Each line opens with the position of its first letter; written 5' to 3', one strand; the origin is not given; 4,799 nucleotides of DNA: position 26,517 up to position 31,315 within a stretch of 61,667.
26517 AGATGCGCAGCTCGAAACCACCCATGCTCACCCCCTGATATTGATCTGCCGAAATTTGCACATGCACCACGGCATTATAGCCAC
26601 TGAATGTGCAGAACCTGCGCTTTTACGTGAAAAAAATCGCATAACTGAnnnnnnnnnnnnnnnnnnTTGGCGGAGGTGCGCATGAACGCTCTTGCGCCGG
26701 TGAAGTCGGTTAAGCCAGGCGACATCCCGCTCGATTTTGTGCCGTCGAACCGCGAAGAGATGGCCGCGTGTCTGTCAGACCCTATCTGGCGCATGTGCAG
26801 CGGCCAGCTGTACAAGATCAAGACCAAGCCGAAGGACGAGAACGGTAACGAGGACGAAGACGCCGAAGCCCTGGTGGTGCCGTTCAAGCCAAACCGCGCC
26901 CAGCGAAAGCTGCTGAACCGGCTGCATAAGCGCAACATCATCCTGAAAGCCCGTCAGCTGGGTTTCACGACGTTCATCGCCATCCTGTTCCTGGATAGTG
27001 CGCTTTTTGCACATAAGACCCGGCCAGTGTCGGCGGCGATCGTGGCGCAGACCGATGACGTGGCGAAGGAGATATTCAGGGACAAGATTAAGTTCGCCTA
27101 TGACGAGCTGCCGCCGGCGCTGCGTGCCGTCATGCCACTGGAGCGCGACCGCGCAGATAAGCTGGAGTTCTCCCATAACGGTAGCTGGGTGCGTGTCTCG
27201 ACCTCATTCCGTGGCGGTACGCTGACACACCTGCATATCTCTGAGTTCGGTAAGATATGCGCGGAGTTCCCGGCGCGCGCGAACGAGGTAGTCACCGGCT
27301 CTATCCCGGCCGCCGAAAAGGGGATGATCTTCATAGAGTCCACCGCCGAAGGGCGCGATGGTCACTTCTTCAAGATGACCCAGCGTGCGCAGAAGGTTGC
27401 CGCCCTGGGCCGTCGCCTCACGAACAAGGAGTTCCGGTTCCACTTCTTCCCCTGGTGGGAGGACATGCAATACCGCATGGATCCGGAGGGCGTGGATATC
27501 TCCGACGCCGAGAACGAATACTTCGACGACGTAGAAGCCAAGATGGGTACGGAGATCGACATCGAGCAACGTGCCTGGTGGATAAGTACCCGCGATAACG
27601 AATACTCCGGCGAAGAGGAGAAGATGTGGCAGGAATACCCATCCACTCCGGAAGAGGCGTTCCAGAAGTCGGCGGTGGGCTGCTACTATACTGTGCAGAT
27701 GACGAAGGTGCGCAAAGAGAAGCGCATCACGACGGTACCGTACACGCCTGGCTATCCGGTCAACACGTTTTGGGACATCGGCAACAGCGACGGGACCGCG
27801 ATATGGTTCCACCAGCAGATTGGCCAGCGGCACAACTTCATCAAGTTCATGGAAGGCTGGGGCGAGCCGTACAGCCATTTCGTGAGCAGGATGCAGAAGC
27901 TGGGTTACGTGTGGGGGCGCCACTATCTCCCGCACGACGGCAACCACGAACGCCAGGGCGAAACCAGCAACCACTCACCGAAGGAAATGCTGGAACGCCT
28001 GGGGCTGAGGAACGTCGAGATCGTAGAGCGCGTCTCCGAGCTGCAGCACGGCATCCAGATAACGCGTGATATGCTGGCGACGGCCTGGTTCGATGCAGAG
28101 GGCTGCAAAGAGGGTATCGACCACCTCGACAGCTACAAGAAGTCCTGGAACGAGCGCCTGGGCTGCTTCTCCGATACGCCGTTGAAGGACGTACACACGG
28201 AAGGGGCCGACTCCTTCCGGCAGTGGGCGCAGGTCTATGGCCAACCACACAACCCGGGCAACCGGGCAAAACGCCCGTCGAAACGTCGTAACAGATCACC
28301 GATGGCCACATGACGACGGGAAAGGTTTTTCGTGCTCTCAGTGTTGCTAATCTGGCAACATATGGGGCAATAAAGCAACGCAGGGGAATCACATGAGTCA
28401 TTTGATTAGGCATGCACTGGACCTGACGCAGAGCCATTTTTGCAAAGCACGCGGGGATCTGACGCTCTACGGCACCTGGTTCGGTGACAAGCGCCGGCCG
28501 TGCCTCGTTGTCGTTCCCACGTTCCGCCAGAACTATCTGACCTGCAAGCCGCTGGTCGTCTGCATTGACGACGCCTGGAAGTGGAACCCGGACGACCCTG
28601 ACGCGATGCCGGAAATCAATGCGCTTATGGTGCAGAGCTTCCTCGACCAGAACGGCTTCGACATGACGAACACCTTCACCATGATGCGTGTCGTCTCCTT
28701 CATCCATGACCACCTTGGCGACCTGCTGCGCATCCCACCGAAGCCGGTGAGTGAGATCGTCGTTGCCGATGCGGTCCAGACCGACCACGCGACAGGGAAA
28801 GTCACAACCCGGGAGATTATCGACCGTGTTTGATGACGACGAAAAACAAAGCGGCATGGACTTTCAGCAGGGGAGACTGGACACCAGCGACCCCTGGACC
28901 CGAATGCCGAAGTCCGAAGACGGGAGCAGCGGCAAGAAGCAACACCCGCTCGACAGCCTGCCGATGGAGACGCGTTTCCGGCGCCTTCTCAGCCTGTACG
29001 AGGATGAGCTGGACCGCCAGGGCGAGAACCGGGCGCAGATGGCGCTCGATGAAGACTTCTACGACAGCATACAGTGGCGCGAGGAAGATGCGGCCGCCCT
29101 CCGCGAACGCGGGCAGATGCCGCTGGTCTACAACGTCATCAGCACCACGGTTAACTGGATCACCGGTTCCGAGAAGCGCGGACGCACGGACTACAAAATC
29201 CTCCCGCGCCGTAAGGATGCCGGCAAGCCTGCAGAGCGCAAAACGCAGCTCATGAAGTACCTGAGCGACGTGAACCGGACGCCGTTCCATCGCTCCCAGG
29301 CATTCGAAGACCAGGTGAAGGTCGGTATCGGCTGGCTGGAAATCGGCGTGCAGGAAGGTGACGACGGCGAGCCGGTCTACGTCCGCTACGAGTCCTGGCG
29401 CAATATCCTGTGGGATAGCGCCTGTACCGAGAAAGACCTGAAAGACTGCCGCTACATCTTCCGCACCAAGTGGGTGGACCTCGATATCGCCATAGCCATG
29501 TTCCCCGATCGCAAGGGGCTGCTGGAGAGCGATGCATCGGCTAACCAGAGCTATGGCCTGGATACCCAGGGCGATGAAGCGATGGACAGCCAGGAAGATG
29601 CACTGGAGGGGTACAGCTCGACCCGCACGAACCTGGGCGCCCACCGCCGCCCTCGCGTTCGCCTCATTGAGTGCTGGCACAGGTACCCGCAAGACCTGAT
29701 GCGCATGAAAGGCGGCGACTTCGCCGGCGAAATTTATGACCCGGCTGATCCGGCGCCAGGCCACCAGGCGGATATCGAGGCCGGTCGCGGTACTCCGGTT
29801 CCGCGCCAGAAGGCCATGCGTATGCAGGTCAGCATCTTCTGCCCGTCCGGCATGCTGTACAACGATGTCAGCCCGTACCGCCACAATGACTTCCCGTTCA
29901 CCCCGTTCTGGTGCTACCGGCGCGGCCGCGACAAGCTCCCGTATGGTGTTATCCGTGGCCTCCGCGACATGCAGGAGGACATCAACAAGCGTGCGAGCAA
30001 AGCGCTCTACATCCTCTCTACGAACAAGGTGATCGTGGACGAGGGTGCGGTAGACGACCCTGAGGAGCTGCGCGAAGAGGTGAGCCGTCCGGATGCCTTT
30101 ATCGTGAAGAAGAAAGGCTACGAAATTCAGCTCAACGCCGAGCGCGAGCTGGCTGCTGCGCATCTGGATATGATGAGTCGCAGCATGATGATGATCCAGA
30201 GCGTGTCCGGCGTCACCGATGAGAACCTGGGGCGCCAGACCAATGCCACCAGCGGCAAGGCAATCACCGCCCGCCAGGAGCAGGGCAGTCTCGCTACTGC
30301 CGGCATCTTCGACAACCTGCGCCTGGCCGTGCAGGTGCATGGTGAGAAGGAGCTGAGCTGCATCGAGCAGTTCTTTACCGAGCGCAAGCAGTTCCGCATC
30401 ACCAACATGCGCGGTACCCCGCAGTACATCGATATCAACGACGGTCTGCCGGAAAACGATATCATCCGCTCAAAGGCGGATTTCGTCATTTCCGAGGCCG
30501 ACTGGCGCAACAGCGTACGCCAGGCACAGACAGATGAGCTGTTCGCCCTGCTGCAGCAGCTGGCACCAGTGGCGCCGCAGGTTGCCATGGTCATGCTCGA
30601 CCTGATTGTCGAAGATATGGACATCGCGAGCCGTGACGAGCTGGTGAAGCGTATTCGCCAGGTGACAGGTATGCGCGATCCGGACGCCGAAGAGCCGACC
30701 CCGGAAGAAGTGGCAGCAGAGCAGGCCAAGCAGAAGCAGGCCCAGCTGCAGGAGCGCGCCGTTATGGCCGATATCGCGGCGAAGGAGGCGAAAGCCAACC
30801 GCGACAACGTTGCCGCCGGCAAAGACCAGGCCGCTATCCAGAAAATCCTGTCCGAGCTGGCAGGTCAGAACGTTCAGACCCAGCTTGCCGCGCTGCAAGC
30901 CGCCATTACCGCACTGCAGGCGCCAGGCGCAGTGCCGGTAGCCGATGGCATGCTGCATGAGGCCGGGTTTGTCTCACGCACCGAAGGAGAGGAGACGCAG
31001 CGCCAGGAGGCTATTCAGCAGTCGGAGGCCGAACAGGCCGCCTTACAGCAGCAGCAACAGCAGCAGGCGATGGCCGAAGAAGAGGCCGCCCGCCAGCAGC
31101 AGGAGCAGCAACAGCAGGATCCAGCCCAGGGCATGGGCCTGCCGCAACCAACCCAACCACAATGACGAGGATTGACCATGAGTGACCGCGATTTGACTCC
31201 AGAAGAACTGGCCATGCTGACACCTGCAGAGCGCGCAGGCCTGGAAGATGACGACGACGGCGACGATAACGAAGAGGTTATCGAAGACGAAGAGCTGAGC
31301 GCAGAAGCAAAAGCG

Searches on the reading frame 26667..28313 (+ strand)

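Call 3: search_protein_families(library=pfam, proteins=[window:26667-28313:+], max_evalue=1)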
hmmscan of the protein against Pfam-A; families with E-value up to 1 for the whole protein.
window:26667-28313:+ (548 aa): 0 families

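Call 4: search_protein_families(library=phrogs, proteins=[window:26667-28313:+], max_evalue=0.1)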
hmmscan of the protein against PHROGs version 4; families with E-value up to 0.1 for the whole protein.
window:26667-28313:+ (548 aa): 6 families
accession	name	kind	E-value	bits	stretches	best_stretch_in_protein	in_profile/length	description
phrog_2472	-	unknown function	8.8e-60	203.7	1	226-522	10-306/324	-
phrog_26724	-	unknown function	7.3e-56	189.8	1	29-235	3-191/192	-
phrog_2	-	head and packaging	2e-29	103.9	1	52-526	251-596/807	terminase large subunit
phrog_38407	-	unknown function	2e-22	80.7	1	222-336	4-116/370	-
phrog_5989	-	head and packaging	0.001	19.3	1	78-155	145-220/347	terminase large subunit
phrog_675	-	head and packaging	0.0024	17.2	1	73-143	41-108/576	terminase large subunit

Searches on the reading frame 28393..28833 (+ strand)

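Call 87: search_protein_families(library=phrogs, proteins=[window:28393-28833:+], max_evalue=0.001)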
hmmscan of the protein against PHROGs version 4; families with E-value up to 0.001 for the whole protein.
window:28393-28833:+ (146 aa): 1 family
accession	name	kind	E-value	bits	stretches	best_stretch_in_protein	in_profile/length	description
phrog_10057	-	other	8.1e-55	185.7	1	6-146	3-141/141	DNA methyltransferase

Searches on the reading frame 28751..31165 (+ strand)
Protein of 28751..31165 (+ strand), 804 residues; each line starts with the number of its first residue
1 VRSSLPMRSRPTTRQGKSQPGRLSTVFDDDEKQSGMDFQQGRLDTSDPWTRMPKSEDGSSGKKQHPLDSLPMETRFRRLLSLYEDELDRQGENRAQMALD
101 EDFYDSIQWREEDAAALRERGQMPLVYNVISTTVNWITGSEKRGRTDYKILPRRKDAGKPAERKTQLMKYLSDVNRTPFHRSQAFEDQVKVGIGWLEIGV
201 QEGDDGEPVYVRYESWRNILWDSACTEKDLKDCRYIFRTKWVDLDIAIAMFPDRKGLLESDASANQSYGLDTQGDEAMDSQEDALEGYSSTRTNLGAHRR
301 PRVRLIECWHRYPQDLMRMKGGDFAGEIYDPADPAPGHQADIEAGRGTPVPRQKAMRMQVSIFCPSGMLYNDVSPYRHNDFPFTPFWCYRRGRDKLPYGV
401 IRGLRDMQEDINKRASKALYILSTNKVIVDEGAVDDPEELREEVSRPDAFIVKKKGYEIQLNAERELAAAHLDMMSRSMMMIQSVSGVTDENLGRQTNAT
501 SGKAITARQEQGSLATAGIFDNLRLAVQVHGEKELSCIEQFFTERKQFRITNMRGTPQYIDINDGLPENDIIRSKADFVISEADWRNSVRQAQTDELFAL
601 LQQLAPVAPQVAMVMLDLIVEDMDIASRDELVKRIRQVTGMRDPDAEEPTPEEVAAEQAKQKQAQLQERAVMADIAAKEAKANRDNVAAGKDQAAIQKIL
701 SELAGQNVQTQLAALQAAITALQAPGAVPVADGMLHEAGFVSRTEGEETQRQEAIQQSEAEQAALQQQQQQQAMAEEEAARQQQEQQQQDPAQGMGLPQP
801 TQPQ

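Call 3: search_protein_families(library=pfam, proteins=[window:28751-31165:+], max_evalue=1)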
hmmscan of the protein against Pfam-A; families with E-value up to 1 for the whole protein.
window:28751-31165:+ (804 aa): 1 family
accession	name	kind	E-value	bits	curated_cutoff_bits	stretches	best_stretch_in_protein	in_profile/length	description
PF16510.12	P22_portal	-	1.5e-190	635.1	26.1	1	82-683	3-592/594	Phage P22-like portal protein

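Call 4: search_protein_families(library=phrogs, proteins=[window:28751-31165:+], max_evalue=0.1)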
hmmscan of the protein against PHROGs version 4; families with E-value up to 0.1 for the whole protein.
window:28751-31165:+ (804 aa): 7 families
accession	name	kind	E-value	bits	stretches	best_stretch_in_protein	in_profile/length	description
phrog_156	-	head and packaging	1.1e-178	596.9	1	72-756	8-668/681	portal protein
phrog_18470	-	head and packaging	2.2e-19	70.5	1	77-258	23-205/232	portal protein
phrog_25797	-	unknown function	2.4e-11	44.3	1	462-684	33-254/312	-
phrog_27974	-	head and packaging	5.4e-10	40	1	607-721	41-155/239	portal protein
phrog_24564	-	unknown function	2.4e-08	34.7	1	563-696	29-166/212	-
phrog_1216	-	head and packaging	0.00059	19.5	1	350-787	317-690/714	portal protein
phrog_14911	-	unknown function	0.011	15.7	1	72-208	3-136/404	-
